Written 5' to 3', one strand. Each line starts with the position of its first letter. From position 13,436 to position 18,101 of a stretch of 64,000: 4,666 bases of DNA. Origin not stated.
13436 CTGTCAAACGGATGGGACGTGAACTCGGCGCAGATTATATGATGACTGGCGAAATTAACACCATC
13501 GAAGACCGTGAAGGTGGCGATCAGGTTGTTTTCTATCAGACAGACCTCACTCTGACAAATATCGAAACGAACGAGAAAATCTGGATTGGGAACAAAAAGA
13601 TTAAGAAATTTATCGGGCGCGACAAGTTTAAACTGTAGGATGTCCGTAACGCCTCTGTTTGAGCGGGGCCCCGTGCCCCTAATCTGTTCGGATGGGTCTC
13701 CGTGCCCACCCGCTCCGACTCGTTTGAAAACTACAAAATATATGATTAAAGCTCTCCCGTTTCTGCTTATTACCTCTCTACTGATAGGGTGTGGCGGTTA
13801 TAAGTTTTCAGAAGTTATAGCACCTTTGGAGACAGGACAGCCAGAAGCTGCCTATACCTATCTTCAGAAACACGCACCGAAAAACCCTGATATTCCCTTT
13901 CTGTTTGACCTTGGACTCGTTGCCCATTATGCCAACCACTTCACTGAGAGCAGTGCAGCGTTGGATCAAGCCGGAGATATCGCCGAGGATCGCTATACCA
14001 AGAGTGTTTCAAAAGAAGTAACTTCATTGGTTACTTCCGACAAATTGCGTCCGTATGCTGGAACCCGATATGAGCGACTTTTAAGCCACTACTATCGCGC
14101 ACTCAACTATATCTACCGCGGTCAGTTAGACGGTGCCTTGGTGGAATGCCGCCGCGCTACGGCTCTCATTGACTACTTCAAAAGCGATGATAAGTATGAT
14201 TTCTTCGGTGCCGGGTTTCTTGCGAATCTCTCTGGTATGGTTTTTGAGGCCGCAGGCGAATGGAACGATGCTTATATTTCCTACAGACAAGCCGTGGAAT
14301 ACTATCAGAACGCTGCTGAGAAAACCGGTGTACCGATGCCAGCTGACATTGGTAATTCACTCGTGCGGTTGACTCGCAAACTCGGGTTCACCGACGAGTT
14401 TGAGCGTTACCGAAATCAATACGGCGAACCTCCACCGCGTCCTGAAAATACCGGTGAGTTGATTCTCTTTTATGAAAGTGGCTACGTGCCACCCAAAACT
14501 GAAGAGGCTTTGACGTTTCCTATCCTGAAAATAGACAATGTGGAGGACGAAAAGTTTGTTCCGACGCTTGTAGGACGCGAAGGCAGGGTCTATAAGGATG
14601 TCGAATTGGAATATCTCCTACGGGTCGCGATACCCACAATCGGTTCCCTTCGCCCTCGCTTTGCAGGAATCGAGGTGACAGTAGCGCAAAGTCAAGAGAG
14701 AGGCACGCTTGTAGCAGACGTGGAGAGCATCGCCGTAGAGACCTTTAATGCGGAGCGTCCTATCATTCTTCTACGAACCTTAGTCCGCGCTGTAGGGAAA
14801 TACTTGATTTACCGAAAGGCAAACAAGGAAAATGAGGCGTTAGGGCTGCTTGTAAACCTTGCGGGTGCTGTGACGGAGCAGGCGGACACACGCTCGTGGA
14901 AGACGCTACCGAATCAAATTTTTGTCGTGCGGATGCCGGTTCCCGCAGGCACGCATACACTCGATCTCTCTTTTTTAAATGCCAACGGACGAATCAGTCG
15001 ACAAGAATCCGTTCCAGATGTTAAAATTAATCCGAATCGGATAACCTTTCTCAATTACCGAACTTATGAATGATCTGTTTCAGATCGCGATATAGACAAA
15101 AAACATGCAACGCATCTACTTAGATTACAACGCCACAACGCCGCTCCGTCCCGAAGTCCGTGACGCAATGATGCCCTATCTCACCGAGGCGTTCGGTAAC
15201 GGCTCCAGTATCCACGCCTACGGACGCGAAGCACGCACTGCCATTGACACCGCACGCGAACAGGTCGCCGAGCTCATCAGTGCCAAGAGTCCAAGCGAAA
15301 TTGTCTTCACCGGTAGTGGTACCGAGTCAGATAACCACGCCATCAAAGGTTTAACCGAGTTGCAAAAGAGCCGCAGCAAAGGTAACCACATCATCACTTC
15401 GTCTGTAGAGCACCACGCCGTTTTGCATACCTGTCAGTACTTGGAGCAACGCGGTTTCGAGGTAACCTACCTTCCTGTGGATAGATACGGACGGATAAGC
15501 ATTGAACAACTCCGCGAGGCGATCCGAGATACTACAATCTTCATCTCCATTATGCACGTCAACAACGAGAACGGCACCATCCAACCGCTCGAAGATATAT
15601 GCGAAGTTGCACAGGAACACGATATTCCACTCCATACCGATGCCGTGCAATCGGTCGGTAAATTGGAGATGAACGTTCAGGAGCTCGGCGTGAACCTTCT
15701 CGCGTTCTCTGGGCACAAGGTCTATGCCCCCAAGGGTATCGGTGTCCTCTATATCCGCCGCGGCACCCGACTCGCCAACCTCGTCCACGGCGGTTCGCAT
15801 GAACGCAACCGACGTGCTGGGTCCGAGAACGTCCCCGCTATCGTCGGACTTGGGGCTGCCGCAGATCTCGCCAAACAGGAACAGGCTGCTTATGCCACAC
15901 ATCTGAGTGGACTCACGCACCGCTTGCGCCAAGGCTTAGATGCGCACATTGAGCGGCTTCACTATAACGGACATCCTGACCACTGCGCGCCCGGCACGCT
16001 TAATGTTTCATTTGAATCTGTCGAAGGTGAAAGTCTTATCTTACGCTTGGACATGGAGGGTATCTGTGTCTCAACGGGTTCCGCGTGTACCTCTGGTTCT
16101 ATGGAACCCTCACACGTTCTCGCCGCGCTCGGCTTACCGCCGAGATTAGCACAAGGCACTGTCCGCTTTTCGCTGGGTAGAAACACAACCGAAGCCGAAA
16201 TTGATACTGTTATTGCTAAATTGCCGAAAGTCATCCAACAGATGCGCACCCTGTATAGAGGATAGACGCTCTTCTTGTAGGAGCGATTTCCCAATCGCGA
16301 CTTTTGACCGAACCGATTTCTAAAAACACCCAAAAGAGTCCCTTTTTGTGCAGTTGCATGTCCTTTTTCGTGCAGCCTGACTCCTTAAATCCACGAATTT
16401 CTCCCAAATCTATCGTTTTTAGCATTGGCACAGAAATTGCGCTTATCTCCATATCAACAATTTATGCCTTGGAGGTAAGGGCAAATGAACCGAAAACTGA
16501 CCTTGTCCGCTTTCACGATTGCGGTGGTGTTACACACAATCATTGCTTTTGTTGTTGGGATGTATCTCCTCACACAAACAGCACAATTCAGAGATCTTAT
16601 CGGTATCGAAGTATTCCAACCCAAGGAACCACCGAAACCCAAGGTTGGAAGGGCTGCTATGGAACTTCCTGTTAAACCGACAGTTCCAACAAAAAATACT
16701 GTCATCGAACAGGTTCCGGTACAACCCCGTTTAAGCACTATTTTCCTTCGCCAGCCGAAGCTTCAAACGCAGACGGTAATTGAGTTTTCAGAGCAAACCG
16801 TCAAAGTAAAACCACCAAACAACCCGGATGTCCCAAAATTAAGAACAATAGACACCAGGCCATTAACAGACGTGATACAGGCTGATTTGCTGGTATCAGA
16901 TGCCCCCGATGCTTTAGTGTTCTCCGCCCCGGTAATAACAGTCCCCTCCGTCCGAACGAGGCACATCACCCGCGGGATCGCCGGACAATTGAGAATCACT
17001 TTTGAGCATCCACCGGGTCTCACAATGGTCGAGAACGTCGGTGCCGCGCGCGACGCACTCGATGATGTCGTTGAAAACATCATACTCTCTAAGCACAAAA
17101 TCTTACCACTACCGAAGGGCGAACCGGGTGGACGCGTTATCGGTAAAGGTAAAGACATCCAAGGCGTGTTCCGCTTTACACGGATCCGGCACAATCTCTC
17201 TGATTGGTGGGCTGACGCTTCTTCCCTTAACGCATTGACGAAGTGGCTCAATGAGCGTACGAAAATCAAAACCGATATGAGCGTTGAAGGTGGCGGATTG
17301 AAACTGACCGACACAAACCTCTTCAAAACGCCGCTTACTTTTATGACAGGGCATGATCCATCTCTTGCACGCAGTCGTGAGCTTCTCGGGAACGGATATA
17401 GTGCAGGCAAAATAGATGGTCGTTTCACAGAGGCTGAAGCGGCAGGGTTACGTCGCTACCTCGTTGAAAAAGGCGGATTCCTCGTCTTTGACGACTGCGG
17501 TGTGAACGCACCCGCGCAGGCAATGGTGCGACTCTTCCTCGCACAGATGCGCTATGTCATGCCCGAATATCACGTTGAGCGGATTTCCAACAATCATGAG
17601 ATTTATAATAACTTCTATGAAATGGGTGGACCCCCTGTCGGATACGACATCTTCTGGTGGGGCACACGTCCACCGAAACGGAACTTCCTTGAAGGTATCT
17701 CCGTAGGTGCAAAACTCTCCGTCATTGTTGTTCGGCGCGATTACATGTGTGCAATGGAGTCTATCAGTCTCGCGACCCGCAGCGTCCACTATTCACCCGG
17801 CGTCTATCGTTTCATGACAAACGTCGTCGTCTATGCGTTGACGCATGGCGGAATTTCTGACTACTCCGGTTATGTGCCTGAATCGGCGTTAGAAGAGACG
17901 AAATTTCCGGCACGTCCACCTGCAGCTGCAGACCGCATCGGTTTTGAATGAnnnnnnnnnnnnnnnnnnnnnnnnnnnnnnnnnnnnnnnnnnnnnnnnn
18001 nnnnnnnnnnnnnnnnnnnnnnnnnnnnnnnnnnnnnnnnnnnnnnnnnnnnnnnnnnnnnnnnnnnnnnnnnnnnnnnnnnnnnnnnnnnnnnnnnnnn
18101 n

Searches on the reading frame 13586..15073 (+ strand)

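Call 10: search_protein_families(library=pfam, proteins=[window:13586-15073:+])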
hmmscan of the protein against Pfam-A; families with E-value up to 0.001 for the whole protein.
window:13586-15073:+ (495 aa): 1 family
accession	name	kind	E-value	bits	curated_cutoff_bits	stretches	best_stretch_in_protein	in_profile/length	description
PF07719.23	TPR_2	-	0.0001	22.6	27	0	167-194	3-30/34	Tetratricopeptide repeat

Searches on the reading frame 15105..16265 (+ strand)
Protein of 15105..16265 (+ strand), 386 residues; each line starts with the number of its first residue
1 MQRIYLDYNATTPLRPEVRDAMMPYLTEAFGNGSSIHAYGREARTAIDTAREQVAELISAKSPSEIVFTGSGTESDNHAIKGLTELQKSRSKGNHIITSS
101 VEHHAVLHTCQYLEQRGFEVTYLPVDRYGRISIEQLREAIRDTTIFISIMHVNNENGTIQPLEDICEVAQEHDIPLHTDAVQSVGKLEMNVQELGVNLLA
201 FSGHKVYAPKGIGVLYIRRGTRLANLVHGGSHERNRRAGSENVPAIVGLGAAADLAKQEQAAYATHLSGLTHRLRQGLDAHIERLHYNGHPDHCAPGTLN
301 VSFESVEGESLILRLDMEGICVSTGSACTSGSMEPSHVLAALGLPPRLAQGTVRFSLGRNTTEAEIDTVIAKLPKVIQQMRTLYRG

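Call 10: search_protein_families(library=pfam, proteins=[window:15105-16265:+])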
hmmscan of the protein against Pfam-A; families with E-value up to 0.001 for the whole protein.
window:15105-16265:+ (386 aa): 5 families
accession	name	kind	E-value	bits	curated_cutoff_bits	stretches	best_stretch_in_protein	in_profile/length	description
PF00266.25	Aminotran_5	-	4.9e-90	302.6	21.5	1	4-368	1-370/371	Aminotransferase class-V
PF01212.27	Beta_elim_lyase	-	1.8e-07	31.2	27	1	51-180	38-169/288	Beta-eliminating lyase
PF01041.23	DegT_DnrJ_EryC1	-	3e-06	27.2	19.8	1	90-186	61-152/360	DegT/DnrJ/EryC1/StrS aminotransferase family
PF00155.27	Aminotran_1_2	-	1e-05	25.4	19.7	1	30-181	29-187/361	Aminotransferase class I and II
PF01053.26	Cys_Met_Meta_PP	-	0.00064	18.8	27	1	30-203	37-196/381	Cys/Met metabolism PLP-dependent enzyme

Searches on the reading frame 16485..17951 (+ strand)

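Call 10: search_protein_families(library=pfam, proteins=[window:16485-17951:+])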
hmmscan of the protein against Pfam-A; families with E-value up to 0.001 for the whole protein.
window:16485-17951:+ (488 aa): 1 family
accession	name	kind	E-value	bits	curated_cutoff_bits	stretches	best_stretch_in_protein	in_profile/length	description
PF13709.12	DUF4159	-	1e-27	97.4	25.9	2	305-452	56-202/202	Domain of unknown function (DUF4159)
